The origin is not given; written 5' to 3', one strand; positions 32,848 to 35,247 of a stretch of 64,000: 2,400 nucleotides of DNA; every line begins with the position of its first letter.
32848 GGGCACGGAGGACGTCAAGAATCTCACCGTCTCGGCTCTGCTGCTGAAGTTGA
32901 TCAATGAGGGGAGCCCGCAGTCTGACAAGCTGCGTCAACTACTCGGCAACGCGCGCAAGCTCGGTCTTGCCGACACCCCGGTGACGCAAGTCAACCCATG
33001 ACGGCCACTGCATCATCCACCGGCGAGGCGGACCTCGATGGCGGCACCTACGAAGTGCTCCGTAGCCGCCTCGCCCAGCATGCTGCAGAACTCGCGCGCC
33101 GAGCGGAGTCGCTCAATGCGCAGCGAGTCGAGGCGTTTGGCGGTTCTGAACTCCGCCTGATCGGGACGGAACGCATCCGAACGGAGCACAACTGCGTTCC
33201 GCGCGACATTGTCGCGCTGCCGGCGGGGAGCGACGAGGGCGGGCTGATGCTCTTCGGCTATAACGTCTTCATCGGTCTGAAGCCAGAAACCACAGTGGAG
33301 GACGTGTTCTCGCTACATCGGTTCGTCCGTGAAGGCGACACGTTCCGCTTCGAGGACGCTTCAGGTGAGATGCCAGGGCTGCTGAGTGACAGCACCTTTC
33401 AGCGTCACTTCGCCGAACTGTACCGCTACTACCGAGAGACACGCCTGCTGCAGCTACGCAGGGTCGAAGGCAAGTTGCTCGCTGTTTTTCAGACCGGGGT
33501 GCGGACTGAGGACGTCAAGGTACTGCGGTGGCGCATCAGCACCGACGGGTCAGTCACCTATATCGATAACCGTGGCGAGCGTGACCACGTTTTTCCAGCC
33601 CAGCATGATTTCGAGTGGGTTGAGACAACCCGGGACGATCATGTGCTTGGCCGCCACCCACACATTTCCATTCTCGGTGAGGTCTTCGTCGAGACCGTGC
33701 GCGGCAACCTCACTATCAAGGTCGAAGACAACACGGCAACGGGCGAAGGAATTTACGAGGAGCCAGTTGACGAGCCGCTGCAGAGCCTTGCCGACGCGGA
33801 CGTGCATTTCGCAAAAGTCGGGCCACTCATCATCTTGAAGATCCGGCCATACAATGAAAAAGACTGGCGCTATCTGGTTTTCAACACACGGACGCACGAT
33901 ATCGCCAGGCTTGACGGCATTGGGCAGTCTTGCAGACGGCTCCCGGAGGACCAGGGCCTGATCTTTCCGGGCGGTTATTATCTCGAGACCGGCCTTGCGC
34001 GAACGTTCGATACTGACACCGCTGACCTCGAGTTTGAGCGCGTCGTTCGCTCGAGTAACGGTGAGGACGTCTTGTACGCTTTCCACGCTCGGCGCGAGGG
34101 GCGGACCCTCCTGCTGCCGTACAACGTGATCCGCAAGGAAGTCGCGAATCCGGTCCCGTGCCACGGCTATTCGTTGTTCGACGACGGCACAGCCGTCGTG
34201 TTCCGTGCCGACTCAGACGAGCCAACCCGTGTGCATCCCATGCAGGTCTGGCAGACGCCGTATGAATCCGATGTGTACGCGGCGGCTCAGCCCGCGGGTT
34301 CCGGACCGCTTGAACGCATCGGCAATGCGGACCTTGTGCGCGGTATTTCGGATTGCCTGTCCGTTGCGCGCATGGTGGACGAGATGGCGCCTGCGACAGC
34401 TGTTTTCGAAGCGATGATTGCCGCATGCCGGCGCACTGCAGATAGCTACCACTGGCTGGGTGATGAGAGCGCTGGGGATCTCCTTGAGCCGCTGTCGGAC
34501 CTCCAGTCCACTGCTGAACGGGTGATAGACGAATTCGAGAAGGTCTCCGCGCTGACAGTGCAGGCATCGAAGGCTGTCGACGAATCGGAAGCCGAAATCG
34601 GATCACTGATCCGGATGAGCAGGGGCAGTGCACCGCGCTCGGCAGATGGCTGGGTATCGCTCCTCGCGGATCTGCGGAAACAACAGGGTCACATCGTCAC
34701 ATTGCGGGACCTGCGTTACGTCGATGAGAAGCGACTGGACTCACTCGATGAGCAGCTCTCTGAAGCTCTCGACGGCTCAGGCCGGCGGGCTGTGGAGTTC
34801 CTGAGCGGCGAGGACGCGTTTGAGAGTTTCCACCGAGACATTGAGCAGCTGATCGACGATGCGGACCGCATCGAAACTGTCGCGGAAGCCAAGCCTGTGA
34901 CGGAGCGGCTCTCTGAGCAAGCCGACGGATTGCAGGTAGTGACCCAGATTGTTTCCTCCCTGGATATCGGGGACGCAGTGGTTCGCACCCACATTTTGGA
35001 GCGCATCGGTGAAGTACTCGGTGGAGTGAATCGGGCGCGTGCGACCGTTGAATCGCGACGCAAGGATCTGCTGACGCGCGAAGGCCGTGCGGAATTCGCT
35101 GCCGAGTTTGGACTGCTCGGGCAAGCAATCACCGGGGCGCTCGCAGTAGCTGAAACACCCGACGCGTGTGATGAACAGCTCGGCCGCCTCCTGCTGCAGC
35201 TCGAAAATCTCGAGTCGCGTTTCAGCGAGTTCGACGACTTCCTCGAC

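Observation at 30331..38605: Translationally coupled NfeD / flotillin / 1653-aa AAA+ giant protein operon, followed by DedA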

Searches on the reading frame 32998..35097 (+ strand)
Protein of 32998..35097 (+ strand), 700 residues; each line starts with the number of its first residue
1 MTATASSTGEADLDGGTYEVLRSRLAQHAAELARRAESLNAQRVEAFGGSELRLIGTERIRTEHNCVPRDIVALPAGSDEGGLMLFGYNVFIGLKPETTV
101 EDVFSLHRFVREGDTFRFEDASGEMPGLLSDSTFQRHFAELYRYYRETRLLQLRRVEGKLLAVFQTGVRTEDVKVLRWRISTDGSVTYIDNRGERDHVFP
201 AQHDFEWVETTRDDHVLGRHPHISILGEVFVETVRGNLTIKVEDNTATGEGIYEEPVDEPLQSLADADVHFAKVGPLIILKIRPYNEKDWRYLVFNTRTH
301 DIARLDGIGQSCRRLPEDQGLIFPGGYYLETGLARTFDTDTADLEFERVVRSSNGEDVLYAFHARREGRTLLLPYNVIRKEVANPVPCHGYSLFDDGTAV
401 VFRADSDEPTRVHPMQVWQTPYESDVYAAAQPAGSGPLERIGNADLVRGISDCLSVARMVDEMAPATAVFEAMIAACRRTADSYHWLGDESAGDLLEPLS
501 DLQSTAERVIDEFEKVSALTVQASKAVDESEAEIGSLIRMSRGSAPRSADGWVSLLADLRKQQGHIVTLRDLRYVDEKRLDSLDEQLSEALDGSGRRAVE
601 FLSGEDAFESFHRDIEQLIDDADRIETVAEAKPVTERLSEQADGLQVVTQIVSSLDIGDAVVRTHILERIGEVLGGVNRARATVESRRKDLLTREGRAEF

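Call 57: predict_structure(alignment_id=A3)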
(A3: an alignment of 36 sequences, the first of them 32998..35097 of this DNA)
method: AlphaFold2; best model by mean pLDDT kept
length: 700 residues; sequences in the alignment: 36
mean_pLDDT: 86.4   pTM: 0.72
mean pLDDT of the five models: 86.4, 86.1, 84.8, 83.7, 82.4
residues with pLDDT >= 90: 303; 70-90: 350; 50-70: 31; < 50: 16
segments of 3 or more residues with pLDDT < 50: 1-14
pLDDT, mean of each block of 10 residues (from residue 1): 28 59 91 96 85 90 87 73 86 72 91 85 86 93 86 91 90 93 90 90 94 87 91 83 64 84 87 95 92 90 91 93 93 85 92 90 91 93 89 90 83 91 85 79 91 91 73 91 94 93 92 85 92 91 83 88 92 88 93 88 86 89 86 87 82 79 87 88 89 70
secondary structure, 60 per line:
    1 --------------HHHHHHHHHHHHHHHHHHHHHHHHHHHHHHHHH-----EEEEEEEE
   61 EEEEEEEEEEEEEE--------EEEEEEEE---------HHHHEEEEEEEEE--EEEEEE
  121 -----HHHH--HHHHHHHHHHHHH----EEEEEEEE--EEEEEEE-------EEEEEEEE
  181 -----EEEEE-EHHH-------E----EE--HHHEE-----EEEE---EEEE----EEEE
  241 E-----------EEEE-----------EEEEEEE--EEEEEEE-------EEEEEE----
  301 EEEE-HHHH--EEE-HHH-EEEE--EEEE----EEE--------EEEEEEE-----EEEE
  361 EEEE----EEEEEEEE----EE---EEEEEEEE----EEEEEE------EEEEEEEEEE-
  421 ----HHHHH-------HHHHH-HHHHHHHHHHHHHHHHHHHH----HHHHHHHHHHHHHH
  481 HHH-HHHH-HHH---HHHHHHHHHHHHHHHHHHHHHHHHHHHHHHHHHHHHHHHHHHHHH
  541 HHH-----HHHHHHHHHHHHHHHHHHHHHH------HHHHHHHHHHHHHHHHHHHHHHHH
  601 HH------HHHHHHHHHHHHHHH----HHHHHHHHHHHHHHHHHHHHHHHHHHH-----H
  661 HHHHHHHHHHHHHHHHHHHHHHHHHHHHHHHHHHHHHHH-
elements in order (helices of 4 or more, strands of 3 or more residues): H15-47 E53-74 E83-90 H100-103 E104-112 E115-120 H126-129 H132-144 E149-156 E159-165 E173-180 E186-190 E222-225 E229-232 E237-241 E253-256 E268-274 E277-283 E291-296 E301-304 H306-309 E312-314 E320-323 E326-329 E334-336 E345-351 E357-364 E369-376 E386-393 E398-403 E410-419 H425-429 H437-441 H443-462 H467-483 H485-488 H496-543 H549-570 H577-602 H609-623 H628-654 H660-699
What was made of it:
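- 33154..34254 (+): Divergent beta-propeller (residues 53-419), the core of Pfam DUF3686. It is preceded by a long N-terminal helix (residues 15-47, nt 33040-33138). AlphaFold2 model of residues 1-700: mean pLDDT 86.4, about 28 strands (call 57).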

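Call 84: search_dna_similar(query=window:32998-35097:+, collection=plasmids, mode=protein, max_rows=15)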
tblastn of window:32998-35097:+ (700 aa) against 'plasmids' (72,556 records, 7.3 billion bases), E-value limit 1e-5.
Records with a match: 13; places in all: 13; records where one place covers at least 80% of the query: 13.
Best place of each record, by identity: 60-80% 2; <60% 11.
By first word of the organism name: Streptomyces 3; Deinococcus 2; Proteus 2; Nonomuraea 1; Pseudomonas 1; Hymenobacter 1; Vibrio 1; Halomonas 1; Photobacterium 1.
By predicted mobility (MOB-suite, as given by PLSDB): non-mobilizable 10; mobilizable 3.
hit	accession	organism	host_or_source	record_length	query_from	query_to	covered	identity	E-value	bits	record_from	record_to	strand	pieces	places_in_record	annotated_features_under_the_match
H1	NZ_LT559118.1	Nonomuraea gerenzanensis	-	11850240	12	697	98%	67.1%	0e+0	931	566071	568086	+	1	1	none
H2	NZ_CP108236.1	Streptomyces sp. NBC_00080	-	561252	13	700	98%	61.8%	0e+0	827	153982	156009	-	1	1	DNA repair ATPase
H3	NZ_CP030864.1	Streptomyces globosus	cell culture,environment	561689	14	700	98%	47.2%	5e-177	568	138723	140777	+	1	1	DNA repair ATPase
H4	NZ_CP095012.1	Streptomyces sp. 2P-4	cell culture,mudflats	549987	14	700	98%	47.1%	1e-175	563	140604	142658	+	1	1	DNA repair ATPase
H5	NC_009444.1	Pseudomonas fluorescens SBW25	-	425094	2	700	100%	43.4%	2e-179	575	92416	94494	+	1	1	DNA repair ATPase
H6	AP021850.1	Deinococcus grandis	-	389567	15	700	98%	42.1%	1e-157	511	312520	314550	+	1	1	hypothetical protein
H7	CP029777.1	Deinococcus actinosclerus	mixed culture,wastewater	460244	15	700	98%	42.1%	2e-157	511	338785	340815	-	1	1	DNA repair protein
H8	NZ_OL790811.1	Proteus mirabilis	-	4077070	15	700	98%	41.3%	2e-177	569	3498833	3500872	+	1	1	none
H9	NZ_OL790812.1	Proteus mirabilis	-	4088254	15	700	98%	41.3%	2e-177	569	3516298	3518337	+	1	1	none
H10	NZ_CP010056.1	Hymenobacter sp. DG25B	single cell,soil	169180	13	700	98%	38.6%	4e-151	493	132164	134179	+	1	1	DNA repair ATPase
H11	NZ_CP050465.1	Vibrio campbellii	single cell,seawater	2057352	8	700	99%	37.3%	1e-150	491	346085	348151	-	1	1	none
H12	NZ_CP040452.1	Halomonas sp. PA16-9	-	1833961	18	690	96%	37.3%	3e-151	493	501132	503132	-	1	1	none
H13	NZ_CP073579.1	Photobacterium sp. GJ3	-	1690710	2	700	100%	35.3%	6e-141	463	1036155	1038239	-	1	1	record has no annotation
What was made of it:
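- Copies occur on large plasmids, including pQBR103 and plasmids of Streptomyces, Deinococcus and Hymenobacter (call 84).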

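Call 85: get_annotated_region(hit=H5, flank=9000)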
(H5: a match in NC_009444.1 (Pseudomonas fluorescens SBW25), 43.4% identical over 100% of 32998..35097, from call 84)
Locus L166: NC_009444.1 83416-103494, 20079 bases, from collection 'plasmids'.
description: Pseudomonas fluorescens SBW25 plasmid pQBR103, complete sequence
organism: Pseudomonas fluorescens SBW25 (NCBI taxid 216595)
taxonomy: Bacteria; Pseudomonadota; Gammaproteobacteria; Pseudomonadales; Pseudomonadaceae; Pseudomonas; Pseudomonas fluorescens; Pseudomonas fluorescens SBW25
host: -; source: -; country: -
typing (MOB-suite, as given by PLSDB): non-mobilizable; replicon rep_cluster_1081; mating-pair formation MPF_I
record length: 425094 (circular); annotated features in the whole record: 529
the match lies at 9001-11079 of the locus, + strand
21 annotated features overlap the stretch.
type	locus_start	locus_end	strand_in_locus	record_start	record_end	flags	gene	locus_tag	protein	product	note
CDS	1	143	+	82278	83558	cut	-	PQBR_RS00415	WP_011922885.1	site-specific DNA-methyltransferase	GO:0006306 - DNA methylation [Evidence IEA]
CDS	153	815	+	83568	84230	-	-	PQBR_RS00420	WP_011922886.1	hypothetical protein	-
CDS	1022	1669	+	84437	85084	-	-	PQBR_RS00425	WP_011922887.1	YjfI family protein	-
CDS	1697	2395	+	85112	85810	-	-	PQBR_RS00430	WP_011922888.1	PspA/IM30 family protein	-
CDS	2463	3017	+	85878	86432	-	-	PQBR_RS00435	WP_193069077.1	rhomboid family intramembrane serine protease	-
CDS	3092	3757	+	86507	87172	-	-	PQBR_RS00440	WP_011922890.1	DUF2491 family protein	-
CDS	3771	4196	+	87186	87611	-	-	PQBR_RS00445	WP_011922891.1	DUF350 domain-containing protein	-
CDS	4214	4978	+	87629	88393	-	-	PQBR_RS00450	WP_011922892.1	DUF1190 domain-containing protein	-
CDS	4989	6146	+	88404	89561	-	-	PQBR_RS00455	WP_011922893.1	glutathionylspermidine synthase family protein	-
CDS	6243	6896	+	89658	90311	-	-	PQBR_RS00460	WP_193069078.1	hypothetical protein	-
CDS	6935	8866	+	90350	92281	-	-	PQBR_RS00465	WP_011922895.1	SPFH domain-containing protein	-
CDS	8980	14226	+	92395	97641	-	-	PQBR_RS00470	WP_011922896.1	DNA repair ATPase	-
CDS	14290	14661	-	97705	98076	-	-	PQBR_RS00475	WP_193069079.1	histone-like nucleoid-structuring protein, MvaT/MvaU family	GO:0071824 - protein-DNA complex organization [Evidence IEA]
CDS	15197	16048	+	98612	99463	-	-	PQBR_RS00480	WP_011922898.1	hypothetical protein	-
CDS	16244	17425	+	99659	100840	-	-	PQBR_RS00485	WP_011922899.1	C2H2-type zinc finger protein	-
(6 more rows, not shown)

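Call 86: get_annotated_region(hit=H7, flank=9000)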
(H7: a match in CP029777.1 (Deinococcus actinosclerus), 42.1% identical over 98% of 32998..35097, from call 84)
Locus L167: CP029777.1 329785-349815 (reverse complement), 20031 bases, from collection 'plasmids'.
description: Deinococcus actinosclerus strain SJTR plasmid unnamed3, complete sequence
organism: Deinococcus actinosclerus (NCBI taxid 1768108)
taxonomy: Bacteria; Deinococcota; Deinococci; Deinococcales; Deinococcaceae; Deinococcus; Deinococcus actinosclerus
host: -; source: mixed culture,wastewater; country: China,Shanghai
typing (MOB-suite, as given by PLSDB): non-mobilizable
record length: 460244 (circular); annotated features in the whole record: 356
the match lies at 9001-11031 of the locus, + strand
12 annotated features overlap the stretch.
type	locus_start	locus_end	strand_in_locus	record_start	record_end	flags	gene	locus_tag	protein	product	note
CDS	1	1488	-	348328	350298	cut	-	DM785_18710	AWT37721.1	hypothetical protein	-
CDS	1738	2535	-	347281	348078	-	modB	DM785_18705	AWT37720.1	molybdate ABC transporter permease subunit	-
CDS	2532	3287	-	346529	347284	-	modA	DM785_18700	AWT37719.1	molybdate ABC transporter substrate-binding protein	-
CDS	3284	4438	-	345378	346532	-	-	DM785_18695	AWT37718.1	XRE family transcriptional regulator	-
CDS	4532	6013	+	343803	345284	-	-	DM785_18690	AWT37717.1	GGDEF domain-containing protein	-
CDS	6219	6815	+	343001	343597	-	-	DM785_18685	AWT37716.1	hypothetical protein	-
CDS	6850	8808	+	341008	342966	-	-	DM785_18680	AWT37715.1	hypothetical protein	-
CDS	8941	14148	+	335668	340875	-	-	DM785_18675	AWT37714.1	DNA repair protein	-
CDS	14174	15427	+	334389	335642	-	-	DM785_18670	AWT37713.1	glycerate kinase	-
CDS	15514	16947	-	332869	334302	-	-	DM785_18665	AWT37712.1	guanine permease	-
CDS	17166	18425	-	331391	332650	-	-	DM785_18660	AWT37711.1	transcriptional regulator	-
CDS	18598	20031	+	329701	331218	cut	hpaE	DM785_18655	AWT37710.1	5-carboxymethyl-2-hydroxymuconate semialdehyde dehydrogenase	-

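Call 99: get_annotated_region(hit=H10, flank=8000)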
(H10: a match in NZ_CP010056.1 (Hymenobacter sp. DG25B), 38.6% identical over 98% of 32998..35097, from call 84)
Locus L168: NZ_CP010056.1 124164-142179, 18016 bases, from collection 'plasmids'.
description: Hymenobacter sp. DG25B plasmid unnamed, complete sequence
organism: Hymenobacter sp. DG25B (NCBI taxid 1385664)
taxonomy: Bacteria; Bacteroidota; Cytophagia; Cytophagales; Hymenobacteraceae; Hymenobacter; Hymenobacter sp. DG25B
host: -; source: single cell,soil; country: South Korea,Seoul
typing (MOB-suite, as given by PLSDB): non-mobilizable
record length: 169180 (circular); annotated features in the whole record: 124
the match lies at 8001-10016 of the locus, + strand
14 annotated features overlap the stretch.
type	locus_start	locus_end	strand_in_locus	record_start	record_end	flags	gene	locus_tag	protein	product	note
CDS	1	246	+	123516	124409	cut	-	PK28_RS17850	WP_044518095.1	carbohydrate kinase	GO:0005975 - carbohydrate metabolic process [Evidence IEA]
CDS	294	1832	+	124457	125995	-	-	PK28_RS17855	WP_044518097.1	glycoside hydrolase family 32 protein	-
CDS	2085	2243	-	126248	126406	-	-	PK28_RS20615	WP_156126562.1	hypothetical protein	-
CDS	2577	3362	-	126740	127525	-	-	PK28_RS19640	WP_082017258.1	LexA family transcriptional regulator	-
CDS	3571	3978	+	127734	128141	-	-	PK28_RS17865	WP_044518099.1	molecular chaperone Tir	-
CDS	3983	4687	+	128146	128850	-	-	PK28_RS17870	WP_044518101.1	PspA/IM30 family protein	-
CDS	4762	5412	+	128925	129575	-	-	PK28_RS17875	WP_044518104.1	DUF1449 family protein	-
CDS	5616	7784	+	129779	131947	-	-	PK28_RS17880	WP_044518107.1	hypothetical protein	-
CDS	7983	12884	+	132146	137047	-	-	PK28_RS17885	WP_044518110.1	DNA repair ATPase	-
CDS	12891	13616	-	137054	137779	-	-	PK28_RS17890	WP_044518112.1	LytTR family DNA-binding domain-containing protein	-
CDS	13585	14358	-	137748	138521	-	-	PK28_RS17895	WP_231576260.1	histidine kinase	GO:0000160 - phosphorelay signal transduction system [Evidence IEA]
CDS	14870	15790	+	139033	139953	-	-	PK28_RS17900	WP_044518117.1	ABC transporter ATP-binding protein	-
CDS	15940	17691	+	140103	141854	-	-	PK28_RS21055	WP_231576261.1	hypothetical protein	-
CDS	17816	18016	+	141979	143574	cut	-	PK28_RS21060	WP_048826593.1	M1 family aminopeptidase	-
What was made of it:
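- The same order occurs in Deinococcus, Hymenobacter and Pseudomonas plasmids (calls 85, 86, 99). A LexA-family regulator lies divergently upstream in Hymenobacter (call 99).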

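Call 100: get_annotated_region(hit=H11, flank=8000)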
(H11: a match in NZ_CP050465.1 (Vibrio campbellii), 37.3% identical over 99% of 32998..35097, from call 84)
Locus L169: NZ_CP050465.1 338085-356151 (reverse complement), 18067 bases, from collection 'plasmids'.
description: Vibrio campbellii strain LJC015 plasmid unnamed1, complete sequence
organism: Vibrio campbellii (NCBI taxid 680)
taxonomy: Bacteria; Pseudomonadota; Gammaproteobacteria; Vibrionales; Vibrionaceae; Vibrio; Vibrio campbellii
host: -; source: single cell,seawater; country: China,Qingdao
typing (MOB-suite, as given by PLSDB): non-mobilizable
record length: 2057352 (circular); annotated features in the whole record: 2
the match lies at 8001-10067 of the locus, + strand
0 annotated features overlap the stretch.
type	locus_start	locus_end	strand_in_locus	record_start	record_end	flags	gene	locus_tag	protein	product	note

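Call 110: fold_search(model_id=the predicted structure, library=pdb)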
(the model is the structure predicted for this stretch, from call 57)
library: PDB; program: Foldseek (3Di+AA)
matches with E <= 10: 898; with E <= 0.001: 160
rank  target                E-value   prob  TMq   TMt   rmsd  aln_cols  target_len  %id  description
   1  8fo8_C                4.1e-06  1.00  0.19  0.07  18.3       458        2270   11  Cryo-EM structure of Rab29-LRRK2 complex in the LRRK2 dimer state (released 2024-01-03)
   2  8pu0_A                6.8e-06  1.00  0.19  0.13  15.8       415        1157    8  Cryo-EM structure of human Elp123 in complex with tRNA, desulpho-CoA, 5'-deoxyadenosine and methionine (released 2024-04-17)
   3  9l4j_B                8.2e-06  1.00  0.19  0.32  15.9       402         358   10  Structure of mouse SCMCcore complex contain ZBED3 (released 2025-10-01)
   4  8fo2_E                8.5e-06  1.00  0.18  0.07  19.0       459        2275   11  Cryo-EM structure of Rab29-LRRK2 complex in the LRRK2 monomer state (released 2024-01-03)
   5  8q9t_C                9.4e-06  1.00  0.17  0.27  15.6       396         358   10  CryoEM structure of a S. Cerevisiae Ski238 complex bound to RNA (released 2023-11-29)
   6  2w38                  9.8e-06  1.00  0.18  0.26  16.7       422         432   12  Crystal structure of the pseudaminidase from Pseudomonas aeruginosa (released 2008-12-23)
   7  8qca_D                1.1e-05  1.00  0.15  0.25  15.9       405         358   10  CryoEM structure of a S. Cerevisiae Ski2387 complex in the closed state bound to RNA (released 2023-11-15)
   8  8f5p_B                1.2e-05  0.97  0.14  0.10  28.5       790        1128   10  Structure of Leishmania tarentolae IFT-A (state 2) (released 2022-12-21)
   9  3h6j                  1.4e-05  1.00  0.19  0.27  16.1       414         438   11  Crystal structure of a putative neuraminidase from Pseudomonas aeruginosa (released 2009-05-12)
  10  8qcb_C                1.4e-05  1.00  0.18  0.28  15.5       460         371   10  CryoEM structure of a S. Cerevisiae Ski2387 complex in the open state (released 2023-11-08)
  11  7ung_e                1.5e-05  1.00  0.16  0.18  18.6       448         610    8  48-nm repeat of the human respiratory doublet microtubule (released 2022-10-05)
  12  12dl_HA               2.1e-05  1.00  0.20  0.33  15.6       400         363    9  Native structure of the cytoplasmic lattice (CPL) asymmetric unit from mouse MII eggs (released 2026-04-08)
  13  4ax4                  2.1e-05  1.00  0.15  0.15  25.6       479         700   10  PROLYL OLIGOPEPTIDASE FROM PORCINE BRAIN, H680A MUTANT (released 2012-09-26)
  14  9n73_LI               2.1e-05  0.97  0.15  0.17  34.6       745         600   10  SSU processome maturation and disassembly, State G (released 2025-10-29)
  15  3zwl_D                2.3e-05  1.00  0.17  0.29  17.6       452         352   10  Structure of eukaryotic translation initiation factor eIF3i complex with eIF3b C-terminus (655-700) (released 2011-10-05)
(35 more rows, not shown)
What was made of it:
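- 33154..34254 (+): Foldseek against PDB gave 160 hits at E <= 1e-3, and the top 50 are almost all propellers with probability about 1.0 but low TM-scores (call 110).
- Tried and rejected: Foldseek was needed to see the propeller (call 110).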

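Call 113: search_dna_similar(query=window:32998-35097:+, collection=phages, mode=protein, max_rows=5)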
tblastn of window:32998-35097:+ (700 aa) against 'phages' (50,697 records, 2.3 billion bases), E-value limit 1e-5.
No match.
